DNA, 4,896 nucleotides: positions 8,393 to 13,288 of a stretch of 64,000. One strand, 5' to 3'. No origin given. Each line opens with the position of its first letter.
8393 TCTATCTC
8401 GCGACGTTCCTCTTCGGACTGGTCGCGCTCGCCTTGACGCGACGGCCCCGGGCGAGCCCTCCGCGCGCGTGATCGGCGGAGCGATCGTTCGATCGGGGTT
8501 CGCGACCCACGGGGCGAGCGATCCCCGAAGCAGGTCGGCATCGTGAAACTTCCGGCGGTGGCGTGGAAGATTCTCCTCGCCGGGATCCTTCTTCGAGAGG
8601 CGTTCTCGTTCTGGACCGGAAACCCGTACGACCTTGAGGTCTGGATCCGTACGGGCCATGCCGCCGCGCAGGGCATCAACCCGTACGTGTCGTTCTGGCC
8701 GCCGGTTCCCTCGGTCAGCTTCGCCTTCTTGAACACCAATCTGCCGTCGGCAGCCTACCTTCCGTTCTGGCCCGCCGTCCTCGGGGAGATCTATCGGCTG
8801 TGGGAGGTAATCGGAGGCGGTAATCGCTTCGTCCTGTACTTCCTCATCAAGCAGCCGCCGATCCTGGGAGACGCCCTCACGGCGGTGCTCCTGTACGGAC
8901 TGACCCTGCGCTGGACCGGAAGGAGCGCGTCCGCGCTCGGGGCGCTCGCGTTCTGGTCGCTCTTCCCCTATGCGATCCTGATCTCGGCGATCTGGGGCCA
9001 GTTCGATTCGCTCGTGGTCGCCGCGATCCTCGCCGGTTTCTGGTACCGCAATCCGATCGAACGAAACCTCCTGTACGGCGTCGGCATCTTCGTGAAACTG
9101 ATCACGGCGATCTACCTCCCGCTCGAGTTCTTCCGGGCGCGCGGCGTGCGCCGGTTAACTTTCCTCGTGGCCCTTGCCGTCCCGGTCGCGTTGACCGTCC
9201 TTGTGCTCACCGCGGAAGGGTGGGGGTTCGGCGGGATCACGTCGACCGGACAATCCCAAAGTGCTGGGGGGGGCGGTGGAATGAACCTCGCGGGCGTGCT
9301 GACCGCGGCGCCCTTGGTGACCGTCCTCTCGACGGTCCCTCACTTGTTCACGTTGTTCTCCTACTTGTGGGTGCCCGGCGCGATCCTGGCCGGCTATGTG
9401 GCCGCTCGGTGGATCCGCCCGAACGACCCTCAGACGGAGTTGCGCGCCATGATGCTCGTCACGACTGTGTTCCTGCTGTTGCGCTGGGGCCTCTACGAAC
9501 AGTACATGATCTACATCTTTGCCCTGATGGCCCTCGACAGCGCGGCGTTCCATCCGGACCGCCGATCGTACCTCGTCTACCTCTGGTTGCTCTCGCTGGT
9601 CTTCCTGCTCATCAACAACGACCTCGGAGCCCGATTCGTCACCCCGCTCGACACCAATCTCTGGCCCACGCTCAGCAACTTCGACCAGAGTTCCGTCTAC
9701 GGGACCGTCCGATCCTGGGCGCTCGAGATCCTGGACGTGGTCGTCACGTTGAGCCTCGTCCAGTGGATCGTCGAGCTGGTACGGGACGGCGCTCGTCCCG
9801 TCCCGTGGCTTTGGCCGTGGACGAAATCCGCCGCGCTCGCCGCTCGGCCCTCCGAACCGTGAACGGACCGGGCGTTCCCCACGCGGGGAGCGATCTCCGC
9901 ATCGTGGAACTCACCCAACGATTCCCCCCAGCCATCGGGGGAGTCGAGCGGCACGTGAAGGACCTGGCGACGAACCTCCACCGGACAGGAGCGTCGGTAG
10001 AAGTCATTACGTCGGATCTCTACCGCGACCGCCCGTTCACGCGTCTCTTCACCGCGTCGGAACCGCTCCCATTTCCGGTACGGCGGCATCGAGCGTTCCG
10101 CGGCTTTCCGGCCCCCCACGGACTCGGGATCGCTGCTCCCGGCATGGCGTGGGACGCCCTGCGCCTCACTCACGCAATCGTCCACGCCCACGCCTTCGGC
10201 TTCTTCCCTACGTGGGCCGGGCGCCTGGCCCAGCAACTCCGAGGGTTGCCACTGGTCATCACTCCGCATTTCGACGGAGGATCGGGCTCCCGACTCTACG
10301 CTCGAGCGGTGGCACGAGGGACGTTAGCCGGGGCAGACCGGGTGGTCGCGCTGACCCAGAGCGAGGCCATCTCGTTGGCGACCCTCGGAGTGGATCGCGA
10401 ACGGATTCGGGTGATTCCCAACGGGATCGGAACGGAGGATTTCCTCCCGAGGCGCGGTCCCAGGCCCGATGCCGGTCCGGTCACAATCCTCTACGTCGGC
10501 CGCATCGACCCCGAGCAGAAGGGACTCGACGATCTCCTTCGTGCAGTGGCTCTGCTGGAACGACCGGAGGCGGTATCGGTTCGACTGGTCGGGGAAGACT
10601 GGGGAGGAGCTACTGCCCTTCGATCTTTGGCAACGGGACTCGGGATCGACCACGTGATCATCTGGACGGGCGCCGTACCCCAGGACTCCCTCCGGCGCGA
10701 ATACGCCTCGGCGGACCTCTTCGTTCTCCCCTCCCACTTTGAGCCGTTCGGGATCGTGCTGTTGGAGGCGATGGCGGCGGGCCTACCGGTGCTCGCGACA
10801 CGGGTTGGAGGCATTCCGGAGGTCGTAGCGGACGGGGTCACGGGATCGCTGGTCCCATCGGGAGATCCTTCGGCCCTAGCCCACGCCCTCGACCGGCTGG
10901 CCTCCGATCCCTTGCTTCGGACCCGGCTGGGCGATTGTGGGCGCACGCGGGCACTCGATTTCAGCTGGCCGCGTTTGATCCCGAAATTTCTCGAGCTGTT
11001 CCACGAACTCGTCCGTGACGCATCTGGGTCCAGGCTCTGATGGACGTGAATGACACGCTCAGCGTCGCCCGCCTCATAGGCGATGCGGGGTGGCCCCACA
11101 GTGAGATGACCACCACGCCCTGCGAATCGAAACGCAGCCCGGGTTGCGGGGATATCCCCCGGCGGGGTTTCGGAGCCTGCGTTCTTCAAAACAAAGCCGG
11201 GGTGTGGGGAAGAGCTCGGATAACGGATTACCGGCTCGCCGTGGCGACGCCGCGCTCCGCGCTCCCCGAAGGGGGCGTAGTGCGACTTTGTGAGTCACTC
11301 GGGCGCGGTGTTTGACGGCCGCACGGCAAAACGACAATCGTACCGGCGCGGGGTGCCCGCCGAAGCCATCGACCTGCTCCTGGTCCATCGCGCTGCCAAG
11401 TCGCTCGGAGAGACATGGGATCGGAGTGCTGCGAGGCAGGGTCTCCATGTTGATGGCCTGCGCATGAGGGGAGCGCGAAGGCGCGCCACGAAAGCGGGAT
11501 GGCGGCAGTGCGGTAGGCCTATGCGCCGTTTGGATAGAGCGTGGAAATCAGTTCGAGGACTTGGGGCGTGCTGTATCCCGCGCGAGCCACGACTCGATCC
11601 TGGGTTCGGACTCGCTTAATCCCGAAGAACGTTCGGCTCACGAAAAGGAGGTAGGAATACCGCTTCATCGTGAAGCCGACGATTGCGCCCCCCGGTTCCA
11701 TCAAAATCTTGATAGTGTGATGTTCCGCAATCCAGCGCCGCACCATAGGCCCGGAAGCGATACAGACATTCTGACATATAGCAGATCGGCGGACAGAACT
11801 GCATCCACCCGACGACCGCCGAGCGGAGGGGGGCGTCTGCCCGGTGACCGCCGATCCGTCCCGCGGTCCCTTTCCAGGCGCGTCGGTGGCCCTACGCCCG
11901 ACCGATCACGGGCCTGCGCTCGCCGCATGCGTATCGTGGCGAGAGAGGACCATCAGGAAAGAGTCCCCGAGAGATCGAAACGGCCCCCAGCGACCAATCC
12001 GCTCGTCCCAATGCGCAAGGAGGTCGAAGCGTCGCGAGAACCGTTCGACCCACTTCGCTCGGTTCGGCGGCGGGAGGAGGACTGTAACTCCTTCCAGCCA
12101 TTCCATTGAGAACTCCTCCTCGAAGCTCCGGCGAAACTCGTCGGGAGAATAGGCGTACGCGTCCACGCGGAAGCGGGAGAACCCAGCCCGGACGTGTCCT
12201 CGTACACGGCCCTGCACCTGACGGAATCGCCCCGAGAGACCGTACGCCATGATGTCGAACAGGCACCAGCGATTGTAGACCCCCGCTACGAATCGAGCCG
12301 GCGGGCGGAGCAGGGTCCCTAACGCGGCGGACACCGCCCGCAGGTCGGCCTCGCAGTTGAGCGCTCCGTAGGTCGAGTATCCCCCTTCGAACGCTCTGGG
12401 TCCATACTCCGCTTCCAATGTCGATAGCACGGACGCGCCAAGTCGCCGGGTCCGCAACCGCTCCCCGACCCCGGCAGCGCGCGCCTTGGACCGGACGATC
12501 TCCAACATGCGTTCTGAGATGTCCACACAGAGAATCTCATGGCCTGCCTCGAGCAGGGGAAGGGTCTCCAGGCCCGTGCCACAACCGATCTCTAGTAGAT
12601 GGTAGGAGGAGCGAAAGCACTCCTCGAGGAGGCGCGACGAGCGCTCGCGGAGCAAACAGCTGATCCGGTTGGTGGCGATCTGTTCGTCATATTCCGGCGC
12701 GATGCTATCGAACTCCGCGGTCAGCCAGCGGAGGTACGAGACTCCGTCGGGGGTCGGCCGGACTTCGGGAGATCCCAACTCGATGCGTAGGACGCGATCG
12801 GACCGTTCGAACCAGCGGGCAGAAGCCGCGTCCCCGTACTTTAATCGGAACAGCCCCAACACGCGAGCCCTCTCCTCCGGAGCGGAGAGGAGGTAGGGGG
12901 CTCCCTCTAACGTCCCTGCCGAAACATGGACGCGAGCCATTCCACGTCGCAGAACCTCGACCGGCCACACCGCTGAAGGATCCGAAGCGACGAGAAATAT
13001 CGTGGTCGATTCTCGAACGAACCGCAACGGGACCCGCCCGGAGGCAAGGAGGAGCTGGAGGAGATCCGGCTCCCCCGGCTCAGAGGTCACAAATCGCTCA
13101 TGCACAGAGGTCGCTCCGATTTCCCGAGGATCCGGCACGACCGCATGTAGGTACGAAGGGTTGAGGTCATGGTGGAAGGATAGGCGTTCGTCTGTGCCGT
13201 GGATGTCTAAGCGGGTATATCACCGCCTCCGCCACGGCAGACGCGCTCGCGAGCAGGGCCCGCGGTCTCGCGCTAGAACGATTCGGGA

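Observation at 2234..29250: Three direct repeats sharing the last 9 codons and stop of ABCE1, bracketing two gene islands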

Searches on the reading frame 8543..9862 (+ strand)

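Call 15: search_protein_families(library=pfam, proteins=[window:8543-9862:+], max_evalue=0.01)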
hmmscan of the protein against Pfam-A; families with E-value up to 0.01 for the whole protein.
window:8543-9862:+ (439 aa): 1 family
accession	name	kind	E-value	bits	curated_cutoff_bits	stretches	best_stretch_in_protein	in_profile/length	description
PF09594.16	GT87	-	2.2e-08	34.6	25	1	111-312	28-234/237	Glycosyltransferase family 87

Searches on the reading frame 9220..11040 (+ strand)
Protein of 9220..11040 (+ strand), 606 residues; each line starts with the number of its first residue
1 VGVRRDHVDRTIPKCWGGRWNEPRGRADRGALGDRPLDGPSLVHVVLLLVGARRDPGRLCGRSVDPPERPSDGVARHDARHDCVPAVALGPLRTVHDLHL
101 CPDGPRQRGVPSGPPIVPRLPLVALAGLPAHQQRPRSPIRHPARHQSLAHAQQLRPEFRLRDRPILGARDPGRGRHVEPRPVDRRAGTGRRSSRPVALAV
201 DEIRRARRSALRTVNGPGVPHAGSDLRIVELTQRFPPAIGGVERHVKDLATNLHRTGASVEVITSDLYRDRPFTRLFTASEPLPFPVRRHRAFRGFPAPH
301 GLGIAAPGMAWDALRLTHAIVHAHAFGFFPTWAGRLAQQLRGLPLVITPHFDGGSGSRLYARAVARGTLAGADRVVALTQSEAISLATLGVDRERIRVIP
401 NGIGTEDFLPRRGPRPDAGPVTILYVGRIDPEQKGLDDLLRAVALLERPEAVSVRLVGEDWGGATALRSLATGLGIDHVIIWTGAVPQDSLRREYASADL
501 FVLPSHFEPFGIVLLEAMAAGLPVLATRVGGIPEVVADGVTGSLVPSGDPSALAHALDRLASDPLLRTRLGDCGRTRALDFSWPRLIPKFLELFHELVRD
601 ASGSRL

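Call 15: search_protein_families(library=pfam, proteins=[window:9220-11040:+], max_evalue=0.01)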
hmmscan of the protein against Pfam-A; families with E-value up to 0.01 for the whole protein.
window:9220-11040:+ (606 aa): 6 families
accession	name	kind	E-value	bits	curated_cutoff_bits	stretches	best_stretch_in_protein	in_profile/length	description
PF00534.26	Glycos_transf_1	-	4.1e-41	140.8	26.4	1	417-575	12-170/172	Glycosyl transferases group 1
PF13692.12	Glyco_trans_1_4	-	3.7e-40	137.9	27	1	422-563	3-142/142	Glycosyl transferases group 1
PF13439.12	Glyco_transf_4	-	9.4e-26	91.3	28.5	1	239-406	1-169/170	Glycosyltransferase Family 4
PF13579.12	Glyco_trans_4_4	-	1.2e-21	78.2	29.7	1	240-402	1-158/158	Glycosyl transferase 4-like domain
PF20706.3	GT4-conflict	-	1.8e-15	57.2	26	1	369-543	144-327/385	Family 4 Glycosyltransferase in conflict systems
PF13524.12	Glyco_trans_1_2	-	8.7e-08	32.7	25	1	447-579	10-130/144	Glycosyl transferase-like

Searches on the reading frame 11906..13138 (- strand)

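Call 16: search_protein_families(library=pfam, proteins=[window:11906-13138:-], max_evalue=0.01)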
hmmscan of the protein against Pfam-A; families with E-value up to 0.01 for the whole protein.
window:11906-13138:- (410 aa): 6 families
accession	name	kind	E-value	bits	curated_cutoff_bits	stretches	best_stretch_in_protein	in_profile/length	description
PF13649.12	Methyltransf_25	-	1.8e-09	38.6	27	1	182-235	2-55/97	Methyltransferase domain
PF08241.18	Methyltransf_11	-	1.1e-07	32.8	21.2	1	182-228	1-44/95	Methyltransferase domain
PF08242.18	Methyltransf_12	-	2.2e-07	32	30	1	182-226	1-47/98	Methyltransferase domain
PF13489.12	Methyltransf_23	-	0.00016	21.9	27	1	161-215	7-60/164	Methyltransferase domain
PF13847.12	Methyltransf_31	-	0.00061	19.9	27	1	177-224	3-53/145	Methyltransferase domain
PF01209.24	Ubie_methyltran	-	0.0016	18.2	20.1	1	143-224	13-97/233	ubiE/COQ5 methyltransferase family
